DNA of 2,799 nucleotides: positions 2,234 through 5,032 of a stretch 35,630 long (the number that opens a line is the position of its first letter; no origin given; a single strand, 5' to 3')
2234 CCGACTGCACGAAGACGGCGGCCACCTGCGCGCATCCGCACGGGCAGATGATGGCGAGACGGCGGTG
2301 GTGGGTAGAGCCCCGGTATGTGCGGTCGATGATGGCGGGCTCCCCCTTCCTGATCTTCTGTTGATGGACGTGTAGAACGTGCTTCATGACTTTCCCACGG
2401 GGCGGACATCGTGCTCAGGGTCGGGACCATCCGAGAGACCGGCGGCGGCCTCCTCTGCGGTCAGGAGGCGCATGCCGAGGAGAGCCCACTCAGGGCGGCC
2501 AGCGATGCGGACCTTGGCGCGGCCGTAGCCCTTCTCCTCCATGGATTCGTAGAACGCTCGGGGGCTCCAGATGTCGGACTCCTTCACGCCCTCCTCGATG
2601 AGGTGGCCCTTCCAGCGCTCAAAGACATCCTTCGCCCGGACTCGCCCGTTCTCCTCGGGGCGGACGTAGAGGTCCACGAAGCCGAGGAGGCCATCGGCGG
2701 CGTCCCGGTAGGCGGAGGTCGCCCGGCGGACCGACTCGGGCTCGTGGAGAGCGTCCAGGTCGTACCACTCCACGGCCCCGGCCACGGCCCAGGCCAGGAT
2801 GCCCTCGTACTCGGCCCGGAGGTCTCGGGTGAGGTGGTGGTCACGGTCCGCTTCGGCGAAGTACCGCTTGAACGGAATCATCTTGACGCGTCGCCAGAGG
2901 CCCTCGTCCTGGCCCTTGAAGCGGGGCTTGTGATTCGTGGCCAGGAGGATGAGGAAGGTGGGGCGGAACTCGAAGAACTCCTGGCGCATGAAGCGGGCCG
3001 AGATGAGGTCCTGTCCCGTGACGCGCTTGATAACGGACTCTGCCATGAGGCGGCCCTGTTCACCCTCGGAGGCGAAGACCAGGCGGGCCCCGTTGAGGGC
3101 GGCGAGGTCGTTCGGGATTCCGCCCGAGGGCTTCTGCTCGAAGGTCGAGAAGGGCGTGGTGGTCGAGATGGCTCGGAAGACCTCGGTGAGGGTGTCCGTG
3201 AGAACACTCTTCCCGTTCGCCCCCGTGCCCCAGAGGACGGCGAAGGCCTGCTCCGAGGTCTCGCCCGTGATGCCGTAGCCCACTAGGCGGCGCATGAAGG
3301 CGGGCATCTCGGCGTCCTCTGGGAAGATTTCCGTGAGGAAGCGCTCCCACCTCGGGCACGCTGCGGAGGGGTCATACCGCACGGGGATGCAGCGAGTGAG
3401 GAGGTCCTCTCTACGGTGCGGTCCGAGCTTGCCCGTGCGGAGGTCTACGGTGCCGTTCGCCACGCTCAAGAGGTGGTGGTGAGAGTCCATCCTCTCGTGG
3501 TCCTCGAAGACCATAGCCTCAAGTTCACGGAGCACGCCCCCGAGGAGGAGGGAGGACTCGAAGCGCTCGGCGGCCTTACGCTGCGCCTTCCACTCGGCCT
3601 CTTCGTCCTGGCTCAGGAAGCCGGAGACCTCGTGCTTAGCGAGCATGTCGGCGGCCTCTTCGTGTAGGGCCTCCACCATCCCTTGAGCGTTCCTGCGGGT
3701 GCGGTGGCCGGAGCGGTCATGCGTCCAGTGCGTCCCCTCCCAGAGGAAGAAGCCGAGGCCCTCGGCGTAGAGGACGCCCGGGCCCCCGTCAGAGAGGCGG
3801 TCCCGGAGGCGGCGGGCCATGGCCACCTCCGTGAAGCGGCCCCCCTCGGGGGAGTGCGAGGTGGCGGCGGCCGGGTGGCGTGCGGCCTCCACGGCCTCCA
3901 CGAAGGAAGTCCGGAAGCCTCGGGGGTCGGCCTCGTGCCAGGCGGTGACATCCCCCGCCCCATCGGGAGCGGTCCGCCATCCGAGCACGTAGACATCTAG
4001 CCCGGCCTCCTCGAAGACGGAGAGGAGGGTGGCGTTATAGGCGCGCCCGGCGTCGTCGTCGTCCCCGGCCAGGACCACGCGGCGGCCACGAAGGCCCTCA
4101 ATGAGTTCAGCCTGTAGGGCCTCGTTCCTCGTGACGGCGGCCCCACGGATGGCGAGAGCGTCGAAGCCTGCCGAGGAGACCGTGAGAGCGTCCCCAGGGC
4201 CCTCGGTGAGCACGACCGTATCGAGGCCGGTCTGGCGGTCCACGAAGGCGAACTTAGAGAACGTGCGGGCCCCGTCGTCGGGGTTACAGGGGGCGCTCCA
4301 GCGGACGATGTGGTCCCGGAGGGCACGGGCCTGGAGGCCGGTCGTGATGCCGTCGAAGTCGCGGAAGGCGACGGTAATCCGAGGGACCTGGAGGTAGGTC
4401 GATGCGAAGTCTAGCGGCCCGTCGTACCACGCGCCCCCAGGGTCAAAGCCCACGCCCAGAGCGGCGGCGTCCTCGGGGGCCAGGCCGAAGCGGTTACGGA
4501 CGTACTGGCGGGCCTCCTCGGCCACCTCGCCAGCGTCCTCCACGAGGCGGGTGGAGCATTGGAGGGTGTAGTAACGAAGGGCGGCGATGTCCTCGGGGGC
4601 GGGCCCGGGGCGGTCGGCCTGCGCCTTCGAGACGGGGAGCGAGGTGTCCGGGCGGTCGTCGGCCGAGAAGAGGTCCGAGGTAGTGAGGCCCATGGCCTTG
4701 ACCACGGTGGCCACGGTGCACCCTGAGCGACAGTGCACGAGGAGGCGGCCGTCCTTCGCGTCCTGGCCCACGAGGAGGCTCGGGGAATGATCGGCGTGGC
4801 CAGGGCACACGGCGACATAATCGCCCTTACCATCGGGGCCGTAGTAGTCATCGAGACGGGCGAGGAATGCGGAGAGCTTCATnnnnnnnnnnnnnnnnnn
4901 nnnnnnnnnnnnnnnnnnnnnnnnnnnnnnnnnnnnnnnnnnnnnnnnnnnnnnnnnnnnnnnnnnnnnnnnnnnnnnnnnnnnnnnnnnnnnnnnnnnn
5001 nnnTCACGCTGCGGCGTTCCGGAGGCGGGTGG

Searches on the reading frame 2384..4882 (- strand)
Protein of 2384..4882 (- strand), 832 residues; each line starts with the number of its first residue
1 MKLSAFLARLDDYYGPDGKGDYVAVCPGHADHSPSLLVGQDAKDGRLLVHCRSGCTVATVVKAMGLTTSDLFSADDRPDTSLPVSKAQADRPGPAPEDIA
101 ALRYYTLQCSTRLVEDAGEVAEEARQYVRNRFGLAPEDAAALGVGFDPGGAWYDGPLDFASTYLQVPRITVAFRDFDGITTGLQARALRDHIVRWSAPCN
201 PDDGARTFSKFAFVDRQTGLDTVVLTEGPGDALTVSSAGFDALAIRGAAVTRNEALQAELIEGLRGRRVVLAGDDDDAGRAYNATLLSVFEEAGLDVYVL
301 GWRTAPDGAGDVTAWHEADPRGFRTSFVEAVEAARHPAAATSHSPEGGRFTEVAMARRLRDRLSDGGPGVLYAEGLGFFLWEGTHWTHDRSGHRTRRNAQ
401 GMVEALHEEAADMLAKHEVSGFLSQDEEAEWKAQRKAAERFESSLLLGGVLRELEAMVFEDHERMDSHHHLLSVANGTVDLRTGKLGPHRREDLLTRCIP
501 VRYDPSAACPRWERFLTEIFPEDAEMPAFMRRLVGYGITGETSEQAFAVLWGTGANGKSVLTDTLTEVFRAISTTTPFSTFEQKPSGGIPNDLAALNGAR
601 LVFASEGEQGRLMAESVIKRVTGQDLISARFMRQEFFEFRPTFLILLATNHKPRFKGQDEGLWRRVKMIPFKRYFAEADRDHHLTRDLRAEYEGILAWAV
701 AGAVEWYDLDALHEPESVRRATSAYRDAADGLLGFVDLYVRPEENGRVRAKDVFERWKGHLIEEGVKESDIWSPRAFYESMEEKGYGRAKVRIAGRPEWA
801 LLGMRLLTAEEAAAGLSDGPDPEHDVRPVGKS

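Call 8: search_protein_families(library=pfam, proteins=[window:2384-4882:-], max_evalue=0.01)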
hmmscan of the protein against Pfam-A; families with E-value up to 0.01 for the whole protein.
window:2384-4882:- (832 aa): 5 families
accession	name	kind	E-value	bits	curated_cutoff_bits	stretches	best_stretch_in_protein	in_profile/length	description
PF08706.16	D5_N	-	1e-30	107.4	22.4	1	356-521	1-145/145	D5 N terminal like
PF19263.5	DUF5906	-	1.8e-08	35.4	27.6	1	550-665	1-114/114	Family of unknown function (DUF5906)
PF13155.12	Toprim_2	-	1.2e-07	32.5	22.1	1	224-305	1-81/88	Toprim-like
PF01751.28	Toprim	-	9.3e-06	26.2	23.1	1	223-292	2-82/96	Toprim domain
PF13662.12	Toprim_4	-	1.2e-05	25.8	25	1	221-300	1-84/85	Toprim domain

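Call 9: search_protein_families(library=phrogs, proteins=[window:2384-4882:-], max_evalue=0.001)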
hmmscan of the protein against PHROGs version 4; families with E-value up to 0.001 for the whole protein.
window:2384-4882:- (832 aa): 12 families
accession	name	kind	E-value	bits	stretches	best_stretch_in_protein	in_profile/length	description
phrog_6088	-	DNA, RNA and nucleotide metabolism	9.8e-217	723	1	1-791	2-752/772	DNA primase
phrog_1156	-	DNA, RNA and nucleotide metabolism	2.1e-99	335.2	1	340-814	354-833/855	DNA primase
phrog_1829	-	DNA, RNA and nucleotide metabolism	8.6e-87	293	1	351-787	325-739/772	DNA primase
phrog_2478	-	DNA, RNA and nucleotide metabolism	1.3e-84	285.9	1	348-768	403-807/854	DNA polymerase/primase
phrog_16950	-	DNA, RNA and nucleotide metabolism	3.2e-75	254.6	1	377-737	389-760/843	DNA primase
phrog_864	-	DNA, RNA and nucleotide metabolism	2.1e-61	209.6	1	450-792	269-611/1064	DNA primase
phrog_1883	-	DNA, RNA and nucleotide metabolism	1.3e-47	163.6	1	447-792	392-737/756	DNA helicase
phrog_7601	-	unknown function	1.4e-30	107.7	1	531-788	6-257/289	-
phrog_47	-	DNA, RNA and nucleotide metabolism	6.9e-13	49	1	7-302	35-307/947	DNA primase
phrog_16213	-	DNA, RNA and nucleotide metabolism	1.4e-12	47.7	1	462-700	308-546/732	DNA primase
phrog_239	-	DNA, RNA and nucleotide metabolism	4.5e-07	30.2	1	219-334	192-312/801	DNA primase/helicase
phrog_6444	-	DNA, RNA and nucleotide metabolism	0.00084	19.2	0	220-281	259-317/577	DNA primase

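Call 10: search_dna_similar(query=window:2384-4882:-, collection=phages, mode=protein, max_rows=30)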
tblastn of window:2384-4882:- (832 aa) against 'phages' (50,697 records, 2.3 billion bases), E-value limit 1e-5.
Records with a match: 1574; places in all: 1577; records where one place covers at least 80% of the query: 231.
Best place of each record, by identity: <60% 1574.
By first word of the organism name: Streptococcus 432; Mycobacterium 293; Microbacterium 122; Gordonia 108; Enterococcus 104; Vibrio 93; Arthrobacter 91; Streptomyces 52; Bacteriophage 18; Curtobacterium 17; and 70 more.
By host as written in the record: Mycobacterium smegmatis mc2 155 204; - 109; Streptococcus thermophilus 102; Microbacterium foliorum NRRL B-24224 59; Gordonia terrae 3612 59; Arthrobacter globiformis B-2979 50; Vibrio lentus 44; Mycobacterium smegmatis mc#155 42; and 445 more.
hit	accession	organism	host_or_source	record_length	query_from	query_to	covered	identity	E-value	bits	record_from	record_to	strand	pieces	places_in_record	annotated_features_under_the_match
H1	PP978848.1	Arthrobacter phage MissSwiss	Arthrobacter atrocyaneus NRRL B-2883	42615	26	791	92%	47.3%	0e+0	597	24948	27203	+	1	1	37: DNA primase/helicase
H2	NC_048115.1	Arthrobacter phage Liebe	Arthrobacter globiformis NRRL B-2979 SEA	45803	26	832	97%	44.6%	8e-176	568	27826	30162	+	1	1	39: DNA primase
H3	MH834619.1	Arthrobacter phage Maureen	Arthrobacter globiformis NRRL B-2979 SEA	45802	26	832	97%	44.6%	8e-176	568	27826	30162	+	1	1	39: DNA primase/helicase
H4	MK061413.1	Arthrobacter phage Liebe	Arthrobacter globiformis NRRL B-2979 SEA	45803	26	832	97%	44.6%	8e-176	568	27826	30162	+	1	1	39: DNA primase/helicase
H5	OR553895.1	Arthrobacter phage Nitro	Arthrobacter globiformis B-2979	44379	26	791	92%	46.9%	0e+0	585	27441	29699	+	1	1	38: DNA primase/helicase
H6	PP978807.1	Arthrobacter phage Soondubu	Arthrobacter sulfureus ATCC 19098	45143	1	791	95%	45.2%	4e-175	566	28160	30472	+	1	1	35: DNA primase/helicase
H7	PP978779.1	Arthrobacter phage Tallboi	Arthrobacter globiformis B-2979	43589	26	791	92%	46.6%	0e+0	597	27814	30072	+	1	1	38: DNA primase/helicase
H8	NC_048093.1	Arthrobacter phage DrManhattan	Arthrobacter atrocyaneus NRRL B-2883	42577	26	791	92%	46.6%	0e+0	596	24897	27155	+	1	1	37: DNA primase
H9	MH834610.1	Arthrobacter phage DrManhattan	Arthrobacter atrocyaneus NRRL B-2883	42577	26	791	92%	46.6%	0e+0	596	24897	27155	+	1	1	37: DNA primase/helicase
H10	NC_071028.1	Arthrobacter phage Adumb2043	Arthrobacter globiformis B-2979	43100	26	791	92%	46.6%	0e+0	592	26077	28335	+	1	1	36: DNA primase/helicase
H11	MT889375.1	Arthrobacter phage Adumb2043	Arthrobacter globiformis B-2979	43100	26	791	92%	46.6%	0e+0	592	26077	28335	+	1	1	36: DNA primase/helicase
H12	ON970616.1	Arthrobacter phage Janeemi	Arthrobacter globiformis B-2979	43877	26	791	92%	46.6%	4e-180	580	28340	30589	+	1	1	40: DNA primase/helicase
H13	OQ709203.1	Arthrobacter phage MaGuCo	Arthrobacter globiformis B-2979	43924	26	832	97%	44.1%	1e-173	561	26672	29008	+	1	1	37: DNA primase/helicase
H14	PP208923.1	Arthrobacter phage TforTroy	Arthrobacter globiformis B-2979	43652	26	791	92%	46.5%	3e-178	575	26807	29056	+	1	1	39: DNA primase/helicase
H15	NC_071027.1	Arthrobacter phage Warda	Arthrobacter globiformis B-2979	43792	26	791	92%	46.4%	2e-180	582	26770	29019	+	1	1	38: DNA primase/helicase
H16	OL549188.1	Arthrobacter phage Warda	Arthrobacter globiformis B-2979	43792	26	791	92%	46.4%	2e-180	582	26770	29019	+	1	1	38: DNA primase/helicase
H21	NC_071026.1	Arthrobacter phage Tbone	Arthrobacter globiformis B-2979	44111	26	791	92%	46.3%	4e-180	580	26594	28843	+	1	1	37: DNA primase/helicase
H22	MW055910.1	Arthrobacter phage Tbone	Arthrobacter globiformis B-2979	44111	26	791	92%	46.3%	4e-180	580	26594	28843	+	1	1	37: DNA primase/helicase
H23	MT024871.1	Arthrobacter phage YesChef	Arthrobacter globiformis B-2979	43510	26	791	92%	46.3%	3e-177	572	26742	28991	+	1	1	38: DNA primase/helicase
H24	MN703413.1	Arthrobacter phage Powerpuff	Arthrobacter globiformis B-2979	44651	26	791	92%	46.3%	3e-177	572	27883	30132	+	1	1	40: DNA primase/helicase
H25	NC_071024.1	Arthrobacter phage Phives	Arthrobacter globiformis B-2979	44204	26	790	92%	46.3%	1e-174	565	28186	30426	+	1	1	40: DNA primase/helicase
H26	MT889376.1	Arthrobacter phage Phives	Arthrobacter globiformis B-2979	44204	26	790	92%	46.3%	1e-174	565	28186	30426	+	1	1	40: DNA primase/helicase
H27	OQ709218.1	Arthrobacter phage Ascela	Arthrobacter globiformis B-2979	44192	26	791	92%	46.3%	8e-177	571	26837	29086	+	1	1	39: DNA primase/helicase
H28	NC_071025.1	Arthrobacter phage Amyev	Arthrobacter globiformis B-2979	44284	26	790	92%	46.3%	5e-179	577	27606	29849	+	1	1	37: DNA primase/helicase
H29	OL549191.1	Arthrobacter phage Amyev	Arthrobacter globiformis B-2979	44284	26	790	92%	46.3%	5e-179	577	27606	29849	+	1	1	37: DNA primase/helicase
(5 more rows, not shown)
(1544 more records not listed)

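Call 21: get_annotated_region(hit=H1, flank=12000)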
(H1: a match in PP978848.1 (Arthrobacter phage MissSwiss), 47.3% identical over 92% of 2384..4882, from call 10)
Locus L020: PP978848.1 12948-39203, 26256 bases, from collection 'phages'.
description: Arthrobacter phage MissSwiss, complete genome.
organism: Arthrobacter phage MissSwiss (NCBI taxid 3241715)
taxonomy: Viruses
host: Arthrobacter atrocyaneus NRRL B-2883; source: soil in Shadow Hills; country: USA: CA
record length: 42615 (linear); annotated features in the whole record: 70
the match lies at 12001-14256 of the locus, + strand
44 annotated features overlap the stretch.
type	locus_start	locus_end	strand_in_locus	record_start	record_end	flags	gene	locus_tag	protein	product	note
CDS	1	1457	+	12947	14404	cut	17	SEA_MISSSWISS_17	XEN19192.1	minor tail protein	-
CDS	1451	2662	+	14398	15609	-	18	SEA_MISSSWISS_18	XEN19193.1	minor tail protein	-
CDS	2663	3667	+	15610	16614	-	19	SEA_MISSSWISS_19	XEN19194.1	minor tail protein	-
CDS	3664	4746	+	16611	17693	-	20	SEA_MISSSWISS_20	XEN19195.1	minor tail protein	-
CDS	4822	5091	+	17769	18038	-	21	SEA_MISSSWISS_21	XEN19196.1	membrane protein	-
CDS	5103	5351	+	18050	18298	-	22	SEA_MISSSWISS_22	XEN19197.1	membrane protein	-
CDS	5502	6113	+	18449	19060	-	23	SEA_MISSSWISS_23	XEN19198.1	deoxynucleoside monophosphate kinase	-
CDS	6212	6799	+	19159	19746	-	24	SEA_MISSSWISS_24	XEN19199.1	hypothetical protein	-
CDS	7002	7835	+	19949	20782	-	25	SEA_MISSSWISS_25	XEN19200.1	exonuclease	-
CDS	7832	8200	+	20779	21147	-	26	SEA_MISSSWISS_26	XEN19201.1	nucleoside deoxyribosyltransferase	-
CDS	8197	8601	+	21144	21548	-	27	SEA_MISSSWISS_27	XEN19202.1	LAGLIDADG endonuclease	-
CDS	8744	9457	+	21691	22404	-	28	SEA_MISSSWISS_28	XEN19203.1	recombination directionality factor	-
CDS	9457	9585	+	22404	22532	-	29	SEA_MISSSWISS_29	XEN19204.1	membrane protein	-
CDS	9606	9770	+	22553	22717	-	30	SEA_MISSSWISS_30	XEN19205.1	hypothetical protein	-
CDS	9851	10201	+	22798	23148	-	31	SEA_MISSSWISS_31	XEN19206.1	hypothetical protein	-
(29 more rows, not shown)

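Call 38: search_protein_families(library=pfam, proteins=[L020:18219-19028:+, L020:11243-11593:+, L020:10641-11246:+], max_evalue=0.01)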
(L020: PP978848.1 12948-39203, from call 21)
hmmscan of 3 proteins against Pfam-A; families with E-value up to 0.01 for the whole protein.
L020:18219-19028:+ (269 aa): 1 family
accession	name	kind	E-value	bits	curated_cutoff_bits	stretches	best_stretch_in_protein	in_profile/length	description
PF04545.22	Sigma70_r4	-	0.0042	17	24.1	1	211-264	2-50/50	Sigma-70, region 4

L020:11243-11593:+ (116 aa): 0 families

L020:10641-11246:+ (201 aa): 2 families
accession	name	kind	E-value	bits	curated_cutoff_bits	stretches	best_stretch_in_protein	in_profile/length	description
PF12850.12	Metallophos_2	-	1.5e-07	32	27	1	8-160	7-124/154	Calcineurin-like phosphoesterase superfamily domain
PF00149.33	Metallophos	-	0.001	20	21.5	1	3-153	2-189/191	Calcineurin-like phosphoesterase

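Call 42: find_homologous_proteins(query=window:2384-4882:-, max_evalue=1e-50)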
Query window:2384-4882:- (832 aa): 53 proteins with E <= 1e-50 among 8000 candidates.
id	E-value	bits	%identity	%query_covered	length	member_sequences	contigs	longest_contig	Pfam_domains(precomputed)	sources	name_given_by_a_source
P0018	0.0e+0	1907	100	100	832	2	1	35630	PF13155.13,PF13662.13,PF19263.6,PF01751.29,PF08706.17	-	-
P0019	0.0e+0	1359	73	100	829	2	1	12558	PF13155.13,PF13662.13,PF19263.6,PF08706.17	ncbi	-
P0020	0.0e+0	1215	65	100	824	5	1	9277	PF13155.13,PF19263.6,PF08706.17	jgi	-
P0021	0.0e+0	1108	62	97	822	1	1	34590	PF13155.13,PF19263.6,PF08706.17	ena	-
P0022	0.0e+0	1065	59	99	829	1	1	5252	PF13155.13,PF19263.6,PF08706.17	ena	-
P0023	0.0e+0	1041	56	99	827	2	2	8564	PF13155.13,PF19263.6,PF01751.29,PF08706.17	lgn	-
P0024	1.6e-282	958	57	100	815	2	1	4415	PF13155.13,PF19263.6,PF08706.17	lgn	-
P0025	1.6e-235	802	49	98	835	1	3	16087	PF13155.13,PF19263.6,PF08706.17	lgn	-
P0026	6.5e-211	721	44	100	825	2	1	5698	PF13155.13,PF13662.13,PF19263.6,PF13362.13,PF08706.17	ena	-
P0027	1.2e-210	720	45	99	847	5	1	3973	PF13155.13,PF13662.13,PF13362.13,PF08706.17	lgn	-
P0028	1.3e-207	710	48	98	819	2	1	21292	PF13155.13,PF19263.6,PF08706.17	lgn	-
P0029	6.3e-206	704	48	94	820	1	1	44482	PF13155.13,PF19263.6,PF08706.17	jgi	jgi:putative DNA primase/helicase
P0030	4.0e-205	702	48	95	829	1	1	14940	PF13155.13,PF13662.13,PF19263.6,PF08706.17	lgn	-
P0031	8.7e-205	700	45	95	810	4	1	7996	PF13155.13,PF19263.6,PF08706.17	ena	-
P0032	2.0e-201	689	48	97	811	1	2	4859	PF13155.13,PF19263.6,PF08706.17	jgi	jgi:putative DNA primase/helicase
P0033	6.5e-194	665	44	95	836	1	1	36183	PF13155.13,PF19263.6,PF13362.13,PF08706.17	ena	-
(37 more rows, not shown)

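Call 43: find_encoding_contigs(protein=P0019, flank=10000, max_places=2)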
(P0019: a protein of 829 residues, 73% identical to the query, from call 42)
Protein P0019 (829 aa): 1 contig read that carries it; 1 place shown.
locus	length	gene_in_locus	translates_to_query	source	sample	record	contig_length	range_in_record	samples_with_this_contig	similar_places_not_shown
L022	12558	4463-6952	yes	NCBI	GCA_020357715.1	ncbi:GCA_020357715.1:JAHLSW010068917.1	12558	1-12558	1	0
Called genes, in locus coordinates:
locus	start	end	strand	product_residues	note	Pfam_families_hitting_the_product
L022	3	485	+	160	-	?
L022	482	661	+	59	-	-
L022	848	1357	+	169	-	-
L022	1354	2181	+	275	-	-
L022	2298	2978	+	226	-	PF18897:Gp3-like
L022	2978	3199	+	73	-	-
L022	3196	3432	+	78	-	-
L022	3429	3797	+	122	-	-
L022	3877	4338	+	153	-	-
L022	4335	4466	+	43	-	-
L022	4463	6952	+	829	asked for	PF13155:Toprim_2 (weak), PF13662:Toprim_4 (weak), PF08706:D5_N, PF19263:DUF5906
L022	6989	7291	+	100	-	-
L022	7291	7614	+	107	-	-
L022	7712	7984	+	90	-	-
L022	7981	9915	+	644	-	PF01612:DNA_pol_A_exo1, PF00476:DNA_pol_A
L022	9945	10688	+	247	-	-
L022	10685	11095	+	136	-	PF14359:DUF4406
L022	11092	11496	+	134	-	PF13392:HNH_3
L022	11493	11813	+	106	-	PF23773:DUF7169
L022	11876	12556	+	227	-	?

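Call 44: find_encoding_contigs(protein=P0021, flank=10000, max_places=2)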
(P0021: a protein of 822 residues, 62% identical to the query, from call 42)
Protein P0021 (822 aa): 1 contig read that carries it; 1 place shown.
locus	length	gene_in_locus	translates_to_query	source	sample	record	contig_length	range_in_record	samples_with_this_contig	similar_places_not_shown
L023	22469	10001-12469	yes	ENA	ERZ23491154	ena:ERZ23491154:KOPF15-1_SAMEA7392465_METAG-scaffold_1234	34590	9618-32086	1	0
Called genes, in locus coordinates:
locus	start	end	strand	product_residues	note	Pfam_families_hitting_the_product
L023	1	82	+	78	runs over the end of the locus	-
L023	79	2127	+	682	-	PF25788:Ig_Rha78A_N (weak)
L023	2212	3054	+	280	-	PF01510:Amidase_2 (faint)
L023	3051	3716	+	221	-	-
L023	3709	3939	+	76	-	-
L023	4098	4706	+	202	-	PF21448:DNMK (weak)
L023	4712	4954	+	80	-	-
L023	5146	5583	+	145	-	-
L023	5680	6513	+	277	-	-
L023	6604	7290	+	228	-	PF18897:Gp3-like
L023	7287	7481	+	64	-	-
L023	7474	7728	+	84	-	-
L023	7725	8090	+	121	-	-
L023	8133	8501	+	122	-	-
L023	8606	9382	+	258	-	-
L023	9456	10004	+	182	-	-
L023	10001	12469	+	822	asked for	PF13155:Toprim_2 (weak), PF08706:D5_N, PF19263:DUF5906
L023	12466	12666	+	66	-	-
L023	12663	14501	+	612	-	PF01612:DNA_pol_A_exo1, PF00476:DNA_pol_A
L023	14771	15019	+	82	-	-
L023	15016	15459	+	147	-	PF14359:DUF4406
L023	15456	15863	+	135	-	PF13392:HNH_3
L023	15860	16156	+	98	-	PF23773:DUF7169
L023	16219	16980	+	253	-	PF12645:HTH_16 (weak), PF04542:Sigma70_r2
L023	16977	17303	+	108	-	-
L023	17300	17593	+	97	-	-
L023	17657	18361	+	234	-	PF02095:Extensin_1 (weak)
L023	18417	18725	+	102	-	-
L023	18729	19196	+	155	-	-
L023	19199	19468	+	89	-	-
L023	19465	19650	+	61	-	-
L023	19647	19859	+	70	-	-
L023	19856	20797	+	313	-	-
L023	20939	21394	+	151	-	-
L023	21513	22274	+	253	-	-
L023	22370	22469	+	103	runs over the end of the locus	-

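Call 45: find_encoding_contigs(protein=P0020, flank=10000, max_places=2)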
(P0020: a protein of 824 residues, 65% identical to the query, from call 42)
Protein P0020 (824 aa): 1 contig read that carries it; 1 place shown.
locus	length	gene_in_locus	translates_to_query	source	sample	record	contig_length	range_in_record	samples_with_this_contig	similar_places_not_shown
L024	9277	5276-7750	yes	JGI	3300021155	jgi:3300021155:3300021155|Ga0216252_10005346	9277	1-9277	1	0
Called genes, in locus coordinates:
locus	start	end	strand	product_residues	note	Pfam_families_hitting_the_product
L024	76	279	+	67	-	-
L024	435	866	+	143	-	-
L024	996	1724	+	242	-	-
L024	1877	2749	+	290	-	-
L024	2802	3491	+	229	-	PF18897:Gp3-like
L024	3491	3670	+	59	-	-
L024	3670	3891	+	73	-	-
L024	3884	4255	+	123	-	-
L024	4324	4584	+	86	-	-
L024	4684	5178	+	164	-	PF08281:Sigma70_r4_2 (faint)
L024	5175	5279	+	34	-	-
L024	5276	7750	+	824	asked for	PF13155:Toprim_2, PF08706:D5_N, PF19263:DUF5906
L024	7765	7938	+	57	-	-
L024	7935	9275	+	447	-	?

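Call 52: find_encoding_contigs(protein=P0029, flank=10000, max_places=1)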
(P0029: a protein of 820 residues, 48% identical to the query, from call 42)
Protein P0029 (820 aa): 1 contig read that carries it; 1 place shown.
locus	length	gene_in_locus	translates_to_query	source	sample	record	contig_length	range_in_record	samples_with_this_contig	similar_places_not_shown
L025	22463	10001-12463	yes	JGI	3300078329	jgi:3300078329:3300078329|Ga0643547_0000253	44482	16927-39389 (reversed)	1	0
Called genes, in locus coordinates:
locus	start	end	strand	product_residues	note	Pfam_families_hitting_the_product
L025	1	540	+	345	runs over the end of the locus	-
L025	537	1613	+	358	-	-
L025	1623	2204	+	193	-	-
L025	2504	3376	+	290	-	-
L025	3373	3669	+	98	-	PF01471:PG_binding_1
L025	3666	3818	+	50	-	-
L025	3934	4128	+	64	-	-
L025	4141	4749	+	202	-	-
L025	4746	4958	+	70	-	-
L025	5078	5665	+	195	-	-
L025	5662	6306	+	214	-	-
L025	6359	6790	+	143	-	-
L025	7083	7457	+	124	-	-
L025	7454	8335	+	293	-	-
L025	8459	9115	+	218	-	PF18897:Gp3-like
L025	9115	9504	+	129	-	-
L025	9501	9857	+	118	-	-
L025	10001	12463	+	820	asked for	PF13155:Toprim_2 (weak), PF08706:D5_N, PF19263:DUF5906 (weak)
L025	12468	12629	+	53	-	-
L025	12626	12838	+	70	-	-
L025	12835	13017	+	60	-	-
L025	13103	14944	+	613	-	PF01612:DNA_pol_A_exo1, PF00476:DNA_pol_A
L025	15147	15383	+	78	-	-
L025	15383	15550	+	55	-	-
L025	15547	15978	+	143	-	-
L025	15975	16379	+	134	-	PF23773:DUF7169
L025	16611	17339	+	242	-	PF04545:Sigma70_r4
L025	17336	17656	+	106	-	PF23904:DUF7246 (weak)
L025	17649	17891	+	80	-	-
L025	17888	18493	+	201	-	-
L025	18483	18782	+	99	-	-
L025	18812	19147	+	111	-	-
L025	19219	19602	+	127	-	-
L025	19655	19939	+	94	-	-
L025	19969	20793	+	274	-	-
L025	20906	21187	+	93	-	-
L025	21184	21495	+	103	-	-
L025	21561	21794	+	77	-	-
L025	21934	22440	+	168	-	-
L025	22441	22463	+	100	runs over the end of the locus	-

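Call 53: find_encoding_contigs(protein=P0025, flank=10000, max_places=1)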
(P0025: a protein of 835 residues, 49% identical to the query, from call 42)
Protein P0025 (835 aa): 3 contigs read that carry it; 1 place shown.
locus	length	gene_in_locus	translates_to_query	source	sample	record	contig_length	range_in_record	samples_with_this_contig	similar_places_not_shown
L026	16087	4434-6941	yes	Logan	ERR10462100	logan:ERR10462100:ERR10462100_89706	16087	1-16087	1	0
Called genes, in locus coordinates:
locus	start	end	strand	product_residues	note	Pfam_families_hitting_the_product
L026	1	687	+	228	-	?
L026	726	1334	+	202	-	PF21448:DNMK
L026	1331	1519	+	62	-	-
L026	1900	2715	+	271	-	-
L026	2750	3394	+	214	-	PF18897:Gp3-like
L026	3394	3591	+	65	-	-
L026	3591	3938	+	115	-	-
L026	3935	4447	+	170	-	PF08281:Sigma70_r4_2, PF04545:Sigma70_r4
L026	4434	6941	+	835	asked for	PF13155:Toprim_2 (weak), PF08706:D5_N, PF19263:DUF5906 (weak)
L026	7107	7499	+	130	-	-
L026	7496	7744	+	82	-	-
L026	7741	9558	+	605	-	PF01612:DNA_pol_A_exo1, PF00476:DNA_pol_A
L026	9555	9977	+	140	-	PF13392:HNH_3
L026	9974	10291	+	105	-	PF23773:DUF7169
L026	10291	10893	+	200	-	-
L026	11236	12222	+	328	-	-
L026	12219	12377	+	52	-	-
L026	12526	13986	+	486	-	PF00239:Resolvase, PF13408:Zn_ribbon_recom (weak)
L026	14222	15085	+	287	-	PF01555:N6_N4_Mtase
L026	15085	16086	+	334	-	?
